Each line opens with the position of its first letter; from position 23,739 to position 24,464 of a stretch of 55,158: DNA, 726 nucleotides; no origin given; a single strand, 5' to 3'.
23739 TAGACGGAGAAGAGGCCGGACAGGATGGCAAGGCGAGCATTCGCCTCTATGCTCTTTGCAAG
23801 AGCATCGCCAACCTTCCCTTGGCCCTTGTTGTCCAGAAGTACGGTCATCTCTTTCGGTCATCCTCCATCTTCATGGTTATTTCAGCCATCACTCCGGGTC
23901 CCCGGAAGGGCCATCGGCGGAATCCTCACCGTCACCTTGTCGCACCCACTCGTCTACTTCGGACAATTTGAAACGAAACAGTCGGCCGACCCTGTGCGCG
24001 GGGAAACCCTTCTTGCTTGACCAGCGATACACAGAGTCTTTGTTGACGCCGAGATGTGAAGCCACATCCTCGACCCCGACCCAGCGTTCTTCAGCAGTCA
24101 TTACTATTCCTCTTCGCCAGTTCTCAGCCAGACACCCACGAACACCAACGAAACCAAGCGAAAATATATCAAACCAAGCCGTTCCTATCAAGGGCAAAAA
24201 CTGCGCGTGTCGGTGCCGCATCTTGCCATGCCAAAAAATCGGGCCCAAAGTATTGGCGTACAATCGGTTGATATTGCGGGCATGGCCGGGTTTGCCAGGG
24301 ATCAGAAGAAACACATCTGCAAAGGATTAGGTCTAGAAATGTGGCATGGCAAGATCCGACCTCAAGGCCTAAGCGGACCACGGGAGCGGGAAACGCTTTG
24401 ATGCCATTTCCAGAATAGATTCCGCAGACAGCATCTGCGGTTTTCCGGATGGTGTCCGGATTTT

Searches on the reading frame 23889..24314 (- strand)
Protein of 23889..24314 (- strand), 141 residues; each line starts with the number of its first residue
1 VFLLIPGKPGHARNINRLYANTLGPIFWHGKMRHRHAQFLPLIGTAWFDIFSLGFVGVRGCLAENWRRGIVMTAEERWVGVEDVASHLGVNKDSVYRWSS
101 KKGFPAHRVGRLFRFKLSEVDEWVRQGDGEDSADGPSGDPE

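Call 3: search_protein_families(library=pfam, proteins=[window:23889-24314:-], max_evalue=0.1)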
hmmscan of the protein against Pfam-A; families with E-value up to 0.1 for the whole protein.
window:23889-24314:- (141 aa): 10 families
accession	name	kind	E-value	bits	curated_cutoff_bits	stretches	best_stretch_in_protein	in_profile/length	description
PF12728.13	HTH_17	-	1.6e-12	47.9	27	1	78-127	1-50/51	Helix-turn-helix domain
PF15943.11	YdaS_toxin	-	0.0012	19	30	1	81-112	11-43/65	Bacterial toxin YdaS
PF13022.12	HTH_Tnp_1_2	-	0.0029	18.1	27.9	1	67-106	13-54/122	Helix-turn-helix of insertion element transposase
PF05930.18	Phage_AlpA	-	0.0033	17.7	21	1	77-124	2-51/51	Prophage CP4-57 regulatory protein (AlpA)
PF13384.12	HTH_23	-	0.0075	16.5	24.6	1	81-99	20-38/50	Homeodomain-like domain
PF14549.12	P22_Cro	-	0.029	14.6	30.2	1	80-105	11-34/60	DNA-binding transcriptional regulator Cro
PF07022.19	Phage_CI_repr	-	0.048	14.4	22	1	84-107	18-41/65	Bacteriophage CI repressor helix-turn-helix domain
PF13518.12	HTH_28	-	0.056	14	25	0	69-98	4-32/52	Helix-turn-helix domain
PF01527.26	HTH_Tnp_1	-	0.059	14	24.1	0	67-101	12-46/75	Transposase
PF00440.29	TetR_N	-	0.07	13.4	24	0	79-101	17-40/47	Bacterial regulatory proteins, tetR family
